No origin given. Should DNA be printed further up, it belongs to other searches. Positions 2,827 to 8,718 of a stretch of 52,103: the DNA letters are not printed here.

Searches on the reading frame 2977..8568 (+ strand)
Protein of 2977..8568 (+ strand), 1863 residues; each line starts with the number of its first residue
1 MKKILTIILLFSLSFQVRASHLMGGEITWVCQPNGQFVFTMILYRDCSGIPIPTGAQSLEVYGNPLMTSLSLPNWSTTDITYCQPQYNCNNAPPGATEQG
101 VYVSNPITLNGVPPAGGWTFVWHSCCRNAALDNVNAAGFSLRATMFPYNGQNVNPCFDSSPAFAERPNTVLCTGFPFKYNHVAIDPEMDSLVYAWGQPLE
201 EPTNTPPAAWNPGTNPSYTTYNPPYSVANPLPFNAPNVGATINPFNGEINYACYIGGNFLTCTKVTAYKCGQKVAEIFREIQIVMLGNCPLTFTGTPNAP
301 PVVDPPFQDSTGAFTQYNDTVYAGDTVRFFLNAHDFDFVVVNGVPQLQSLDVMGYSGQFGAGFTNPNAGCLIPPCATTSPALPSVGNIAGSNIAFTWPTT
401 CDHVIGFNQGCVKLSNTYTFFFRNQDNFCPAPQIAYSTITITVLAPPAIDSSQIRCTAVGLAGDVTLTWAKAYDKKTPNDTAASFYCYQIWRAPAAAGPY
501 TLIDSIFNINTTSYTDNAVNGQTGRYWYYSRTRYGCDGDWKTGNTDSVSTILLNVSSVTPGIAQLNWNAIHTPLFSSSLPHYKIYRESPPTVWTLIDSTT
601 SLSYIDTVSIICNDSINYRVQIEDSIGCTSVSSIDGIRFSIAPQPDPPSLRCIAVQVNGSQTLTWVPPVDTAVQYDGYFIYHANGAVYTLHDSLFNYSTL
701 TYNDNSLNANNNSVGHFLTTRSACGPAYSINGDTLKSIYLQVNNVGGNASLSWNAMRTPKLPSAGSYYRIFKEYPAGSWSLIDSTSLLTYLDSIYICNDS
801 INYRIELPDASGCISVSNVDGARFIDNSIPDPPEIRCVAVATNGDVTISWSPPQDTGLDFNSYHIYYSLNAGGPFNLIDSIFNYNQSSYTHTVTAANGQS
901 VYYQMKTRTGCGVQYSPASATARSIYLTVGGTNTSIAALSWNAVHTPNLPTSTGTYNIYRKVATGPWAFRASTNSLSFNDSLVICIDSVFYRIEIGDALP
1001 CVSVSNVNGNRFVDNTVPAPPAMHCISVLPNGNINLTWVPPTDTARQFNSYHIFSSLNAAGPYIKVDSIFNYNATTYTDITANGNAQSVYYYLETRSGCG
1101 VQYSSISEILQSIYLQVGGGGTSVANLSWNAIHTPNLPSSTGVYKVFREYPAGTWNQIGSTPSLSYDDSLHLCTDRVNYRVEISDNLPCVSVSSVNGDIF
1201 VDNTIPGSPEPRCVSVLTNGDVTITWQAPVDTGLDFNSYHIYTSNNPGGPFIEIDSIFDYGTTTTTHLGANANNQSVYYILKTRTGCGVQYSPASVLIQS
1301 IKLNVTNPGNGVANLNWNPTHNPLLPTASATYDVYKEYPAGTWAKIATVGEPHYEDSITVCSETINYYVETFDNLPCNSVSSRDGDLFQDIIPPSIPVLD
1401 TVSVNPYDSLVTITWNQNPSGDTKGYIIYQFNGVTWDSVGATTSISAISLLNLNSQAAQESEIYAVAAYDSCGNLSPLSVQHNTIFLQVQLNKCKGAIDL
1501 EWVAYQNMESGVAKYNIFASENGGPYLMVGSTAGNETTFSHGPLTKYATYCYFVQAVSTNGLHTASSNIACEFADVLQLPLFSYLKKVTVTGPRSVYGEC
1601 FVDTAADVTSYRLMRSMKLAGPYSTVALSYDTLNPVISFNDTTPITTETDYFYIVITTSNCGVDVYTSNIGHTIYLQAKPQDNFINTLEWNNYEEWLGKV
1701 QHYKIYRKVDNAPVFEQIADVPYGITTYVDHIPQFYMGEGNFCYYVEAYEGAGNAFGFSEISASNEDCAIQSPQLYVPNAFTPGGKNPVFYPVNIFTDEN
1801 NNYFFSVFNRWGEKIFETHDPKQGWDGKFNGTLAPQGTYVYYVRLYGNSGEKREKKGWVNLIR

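Call 71: search_protein_families(library=pfam, proteins=[window:2977-8568:+], max_evalue=0.00001)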
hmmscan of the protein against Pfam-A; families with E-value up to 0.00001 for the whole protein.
window:2977-8568:+ (1863 aa): 2 families
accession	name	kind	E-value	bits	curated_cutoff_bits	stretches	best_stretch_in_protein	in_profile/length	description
PF13585.12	CHU_C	-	1.1e-13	51.5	27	1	1777-1861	3-86/86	CHU_C Type IX secretion signal domain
PF21910.2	GH85_C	-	1.1e-06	29.4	27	0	579-604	29-55/95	GH85 endohexosaminidases, C-terminal domain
